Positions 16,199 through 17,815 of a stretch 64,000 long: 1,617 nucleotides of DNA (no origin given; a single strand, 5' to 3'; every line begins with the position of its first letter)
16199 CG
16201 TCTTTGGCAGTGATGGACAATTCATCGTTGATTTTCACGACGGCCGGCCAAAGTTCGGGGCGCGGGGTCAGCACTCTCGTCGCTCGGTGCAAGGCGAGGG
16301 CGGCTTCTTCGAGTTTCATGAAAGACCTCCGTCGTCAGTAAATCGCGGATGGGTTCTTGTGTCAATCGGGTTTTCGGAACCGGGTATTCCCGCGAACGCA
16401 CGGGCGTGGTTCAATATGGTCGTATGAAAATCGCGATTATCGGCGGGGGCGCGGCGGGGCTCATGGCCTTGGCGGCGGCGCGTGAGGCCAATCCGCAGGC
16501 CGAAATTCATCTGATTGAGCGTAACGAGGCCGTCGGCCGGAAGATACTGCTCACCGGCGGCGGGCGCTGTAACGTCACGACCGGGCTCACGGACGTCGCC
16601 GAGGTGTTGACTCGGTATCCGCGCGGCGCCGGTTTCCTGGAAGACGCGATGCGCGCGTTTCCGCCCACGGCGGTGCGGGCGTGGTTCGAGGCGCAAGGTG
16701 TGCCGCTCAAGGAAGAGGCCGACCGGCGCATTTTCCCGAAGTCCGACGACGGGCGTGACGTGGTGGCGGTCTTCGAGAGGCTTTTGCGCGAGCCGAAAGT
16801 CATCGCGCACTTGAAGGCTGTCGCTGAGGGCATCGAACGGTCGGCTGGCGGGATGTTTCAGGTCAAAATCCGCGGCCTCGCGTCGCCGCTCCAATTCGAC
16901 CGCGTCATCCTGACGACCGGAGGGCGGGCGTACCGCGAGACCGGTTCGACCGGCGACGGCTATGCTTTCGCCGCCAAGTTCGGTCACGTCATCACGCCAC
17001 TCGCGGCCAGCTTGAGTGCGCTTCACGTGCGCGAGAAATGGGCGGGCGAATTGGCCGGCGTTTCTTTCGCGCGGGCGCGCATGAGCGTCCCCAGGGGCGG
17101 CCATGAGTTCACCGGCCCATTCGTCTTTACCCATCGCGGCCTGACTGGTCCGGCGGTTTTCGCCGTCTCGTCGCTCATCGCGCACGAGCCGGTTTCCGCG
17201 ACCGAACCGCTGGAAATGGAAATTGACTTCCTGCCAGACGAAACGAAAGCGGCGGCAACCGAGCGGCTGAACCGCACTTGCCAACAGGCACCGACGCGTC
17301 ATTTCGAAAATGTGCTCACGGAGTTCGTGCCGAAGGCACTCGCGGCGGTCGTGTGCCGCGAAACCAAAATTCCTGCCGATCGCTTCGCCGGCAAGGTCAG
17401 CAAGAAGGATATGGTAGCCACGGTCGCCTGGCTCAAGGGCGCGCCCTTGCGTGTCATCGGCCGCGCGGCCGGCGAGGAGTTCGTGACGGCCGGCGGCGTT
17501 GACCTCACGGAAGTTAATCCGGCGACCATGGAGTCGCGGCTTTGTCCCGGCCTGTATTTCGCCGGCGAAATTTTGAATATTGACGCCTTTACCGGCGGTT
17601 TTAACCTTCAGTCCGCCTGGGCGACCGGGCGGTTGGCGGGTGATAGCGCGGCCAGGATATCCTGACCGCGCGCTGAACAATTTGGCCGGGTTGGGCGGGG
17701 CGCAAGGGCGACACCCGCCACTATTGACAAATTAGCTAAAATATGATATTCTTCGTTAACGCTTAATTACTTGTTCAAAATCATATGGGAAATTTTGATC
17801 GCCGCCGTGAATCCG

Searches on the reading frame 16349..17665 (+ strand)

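Call 29: search_protein_families(library=pfam, proteins=[window:16349-17665:+], max_evalue=0.0001)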
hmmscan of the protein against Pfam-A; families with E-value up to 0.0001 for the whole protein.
window:16349-17665:+ (438 aa): 5 families
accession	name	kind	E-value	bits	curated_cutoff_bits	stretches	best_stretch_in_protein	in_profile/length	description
PF03486.20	HI0933_like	-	2e-74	250.5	50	1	27-432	2-243/244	HI0933-like protein Rossmann domain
PF22780.1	HI0933_like_1st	-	1.6e-25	90.3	27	1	220-372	2-157/165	HI0933-like protein barrel and H2TH domain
PF13454.12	NAD_binding_9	-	6.8e-09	36.3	21.8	1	29-191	1-153/155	FAD-NAD(P)-binding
PF07992.20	Pyr_redox_2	-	2.8e-05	24.1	26.1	0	26-196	1-113/291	Pyridine nucleotide-disulphide oxidoreductase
PF00890.30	FAD_binding_2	-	6.4e-05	22.8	20.4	0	28-126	2-107/414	FAD binding domain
